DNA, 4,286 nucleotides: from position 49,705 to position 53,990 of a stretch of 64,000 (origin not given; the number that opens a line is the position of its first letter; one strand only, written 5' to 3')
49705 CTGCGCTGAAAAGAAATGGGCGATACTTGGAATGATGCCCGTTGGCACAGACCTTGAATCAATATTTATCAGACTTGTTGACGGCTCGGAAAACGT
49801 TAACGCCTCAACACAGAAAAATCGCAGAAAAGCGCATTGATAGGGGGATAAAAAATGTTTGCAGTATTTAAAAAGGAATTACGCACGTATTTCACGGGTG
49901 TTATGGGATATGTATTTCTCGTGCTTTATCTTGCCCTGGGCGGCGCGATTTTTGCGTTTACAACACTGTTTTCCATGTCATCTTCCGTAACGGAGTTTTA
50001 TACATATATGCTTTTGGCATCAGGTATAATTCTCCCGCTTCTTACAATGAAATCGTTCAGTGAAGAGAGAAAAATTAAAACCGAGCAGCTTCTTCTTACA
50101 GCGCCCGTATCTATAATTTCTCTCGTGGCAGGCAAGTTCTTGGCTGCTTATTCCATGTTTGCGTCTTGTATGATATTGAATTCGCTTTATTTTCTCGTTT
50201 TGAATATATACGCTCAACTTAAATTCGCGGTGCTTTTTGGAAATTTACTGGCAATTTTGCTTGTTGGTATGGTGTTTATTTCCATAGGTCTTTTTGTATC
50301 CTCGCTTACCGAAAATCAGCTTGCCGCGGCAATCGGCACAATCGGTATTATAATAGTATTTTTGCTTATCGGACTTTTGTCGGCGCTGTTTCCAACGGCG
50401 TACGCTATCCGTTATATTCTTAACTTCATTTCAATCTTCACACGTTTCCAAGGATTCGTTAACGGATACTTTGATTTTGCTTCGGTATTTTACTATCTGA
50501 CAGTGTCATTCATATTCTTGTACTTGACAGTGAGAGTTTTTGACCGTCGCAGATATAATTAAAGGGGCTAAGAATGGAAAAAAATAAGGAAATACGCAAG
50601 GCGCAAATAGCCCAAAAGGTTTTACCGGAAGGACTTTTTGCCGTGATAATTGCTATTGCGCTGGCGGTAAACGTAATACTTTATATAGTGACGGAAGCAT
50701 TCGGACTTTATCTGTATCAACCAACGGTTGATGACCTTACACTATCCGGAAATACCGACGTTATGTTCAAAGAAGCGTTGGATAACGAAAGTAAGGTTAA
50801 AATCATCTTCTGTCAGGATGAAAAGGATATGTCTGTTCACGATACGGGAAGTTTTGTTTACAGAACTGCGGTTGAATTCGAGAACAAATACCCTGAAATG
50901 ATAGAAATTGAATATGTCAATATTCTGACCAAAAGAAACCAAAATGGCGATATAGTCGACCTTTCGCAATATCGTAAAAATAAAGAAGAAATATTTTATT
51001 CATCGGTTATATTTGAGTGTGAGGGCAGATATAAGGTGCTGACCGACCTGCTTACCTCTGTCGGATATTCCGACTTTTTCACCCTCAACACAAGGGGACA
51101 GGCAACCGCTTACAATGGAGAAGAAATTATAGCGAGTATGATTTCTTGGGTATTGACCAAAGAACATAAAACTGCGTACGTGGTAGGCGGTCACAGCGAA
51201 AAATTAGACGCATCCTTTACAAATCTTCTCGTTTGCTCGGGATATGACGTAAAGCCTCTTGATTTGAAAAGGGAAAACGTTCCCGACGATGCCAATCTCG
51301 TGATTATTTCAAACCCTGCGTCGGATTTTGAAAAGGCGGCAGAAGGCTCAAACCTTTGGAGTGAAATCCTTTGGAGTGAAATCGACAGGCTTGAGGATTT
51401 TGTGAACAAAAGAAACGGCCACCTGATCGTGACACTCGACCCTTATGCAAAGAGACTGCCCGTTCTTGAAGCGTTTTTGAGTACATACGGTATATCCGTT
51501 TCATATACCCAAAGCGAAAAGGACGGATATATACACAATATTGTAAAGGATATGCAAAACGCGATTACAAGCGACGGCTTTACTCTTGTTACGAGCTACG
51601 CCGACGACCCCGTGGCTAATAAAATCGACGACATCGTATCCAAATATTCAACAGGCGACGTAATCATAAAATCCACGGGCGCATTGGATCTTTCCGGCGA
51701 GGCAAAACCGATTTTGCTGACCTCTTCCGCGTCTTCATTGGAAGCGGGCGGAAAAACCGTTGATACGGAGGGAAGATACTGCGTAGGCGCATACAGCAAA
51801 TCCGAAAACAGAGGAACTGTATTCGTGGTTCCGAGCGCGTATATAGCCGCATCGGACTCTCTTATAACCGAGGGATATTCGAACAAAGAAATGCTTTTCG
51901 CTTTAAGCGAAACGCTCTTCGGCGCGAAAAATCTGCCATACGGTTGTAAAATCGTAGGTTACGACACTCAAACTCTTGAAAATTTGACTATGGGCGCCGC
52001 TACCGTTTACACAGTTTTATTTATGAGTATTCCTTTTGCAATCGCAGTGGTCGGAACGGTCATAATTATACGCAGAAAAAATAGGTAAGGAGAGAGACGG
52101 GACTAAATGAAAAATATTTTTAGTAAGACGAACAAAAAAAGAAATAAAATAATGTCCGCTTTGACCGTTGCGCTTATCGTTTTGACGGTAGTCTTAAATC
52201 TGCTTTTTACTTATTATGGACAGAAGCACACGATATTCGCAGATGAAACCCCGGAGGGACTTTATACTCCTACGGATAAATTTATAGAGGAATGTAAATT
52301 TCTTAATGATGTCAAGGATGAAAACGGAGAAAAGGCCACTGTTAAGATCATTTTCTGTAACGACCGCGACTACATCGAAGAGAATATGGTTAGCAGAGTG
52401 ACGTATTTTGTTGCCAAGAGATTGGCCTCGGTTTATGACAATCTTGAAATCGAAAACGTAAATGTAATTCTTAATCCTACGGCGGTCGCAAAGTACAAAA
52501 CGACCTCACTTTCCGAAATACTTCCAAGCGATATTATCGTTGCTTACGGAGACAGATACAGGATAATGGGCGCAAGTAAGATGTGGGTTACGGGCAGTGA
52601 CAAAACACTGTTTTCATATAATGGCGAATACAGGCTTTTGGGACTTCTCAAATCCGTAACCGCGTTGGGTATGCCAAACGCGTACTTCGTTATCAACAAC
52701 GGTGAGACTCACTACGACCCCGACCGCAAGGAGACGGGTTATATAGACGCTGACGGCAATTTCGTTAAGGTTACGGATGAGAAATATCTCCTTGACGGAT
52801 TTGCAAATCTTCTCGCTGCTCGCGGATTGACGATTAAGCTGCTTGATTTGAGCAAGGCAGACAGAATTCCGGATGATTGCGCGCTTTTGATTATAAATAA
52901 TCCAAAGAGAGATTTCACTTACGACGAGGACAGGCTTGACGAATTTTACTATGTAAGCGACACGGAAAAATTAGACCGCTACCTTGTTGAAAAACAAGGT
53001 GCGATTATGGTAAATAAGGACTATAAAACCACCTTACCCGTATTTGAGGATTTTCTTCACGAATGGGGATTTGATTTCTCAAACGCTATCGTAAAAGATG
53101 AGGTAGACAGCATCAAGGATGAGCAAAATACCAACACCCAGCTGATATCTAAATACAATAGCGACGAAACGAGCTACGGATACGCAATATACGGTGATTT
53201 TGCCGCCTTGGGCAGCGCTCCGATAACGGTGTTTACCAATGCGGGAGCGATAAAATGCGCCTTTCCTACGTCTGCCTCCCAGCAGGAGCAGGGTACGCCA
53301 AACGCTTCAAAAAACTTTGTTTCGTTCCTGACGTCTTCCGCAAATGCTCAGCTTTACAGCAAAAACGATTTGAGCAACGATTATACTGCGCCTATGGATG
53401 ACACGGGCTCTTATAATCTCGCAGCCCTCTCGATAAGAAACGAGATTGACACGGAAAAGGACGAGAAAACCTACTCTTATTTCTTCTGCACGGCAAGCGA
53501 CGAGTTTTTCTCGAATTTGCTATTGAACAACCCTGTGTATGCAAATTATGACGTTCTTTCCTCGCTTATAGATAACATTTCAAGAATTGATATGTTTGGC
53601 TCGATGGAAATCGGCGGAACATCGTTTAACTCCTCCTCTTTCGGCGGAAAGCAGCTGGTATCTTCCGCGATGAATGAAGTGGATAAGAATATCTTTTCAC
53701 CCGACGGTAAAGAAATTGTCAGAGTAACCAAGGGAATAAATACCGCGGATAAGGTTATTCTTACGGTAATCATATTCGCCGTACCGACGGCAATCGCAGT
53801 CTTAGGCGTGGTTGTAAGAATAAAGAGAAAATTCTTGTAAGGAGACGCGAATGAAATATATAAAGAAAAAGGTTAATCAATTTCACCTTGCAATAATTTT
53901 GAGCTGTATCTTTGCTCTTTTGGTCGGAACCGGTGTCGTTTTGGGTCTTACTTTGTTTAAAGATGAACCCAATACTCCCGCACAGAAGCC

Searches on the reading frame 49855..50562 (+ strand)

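Call 21: search_protein_families(library=pfam, proteins=[window:49855-50562:+], max_evalue=0.01)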
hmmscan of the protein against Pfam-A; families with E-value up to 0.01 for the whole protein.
window:49855-50562:+ (235 aa): 3 families
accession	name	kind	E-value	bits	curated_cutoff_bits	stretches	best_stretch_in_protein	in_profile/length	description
PF12698.13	ABC2_membrane_3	-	2.1e-08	34.1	31.6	1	36-225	151-337/347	ABC-2 family transporter protein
PF12679.13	ABC2_membrane_2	-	1e-07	31.9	27.2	1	49-231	71-280/283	ABC-2 family transporter protein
PF12730.13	ABC2_membrane_4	-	0.0074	16.7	27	1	21-167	28-175/179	ABC-2 family transporter protein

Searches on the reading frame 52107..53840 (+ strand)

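Call 21: search_protein_families(library=pfam, proteins=[window:52107-53840:+], max_evalue=0.01)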
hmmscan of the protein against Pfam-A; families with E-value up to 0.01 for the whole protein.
window:52107-53840:+ (577 aa): 1 family
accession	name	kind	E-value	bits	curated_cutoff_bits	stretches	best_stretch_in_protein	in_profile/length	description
PF09822.16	ABC_transp_aux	-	4.9e-08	33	34.7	1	242-442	30-226/288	ABC-type uncharacterized transport system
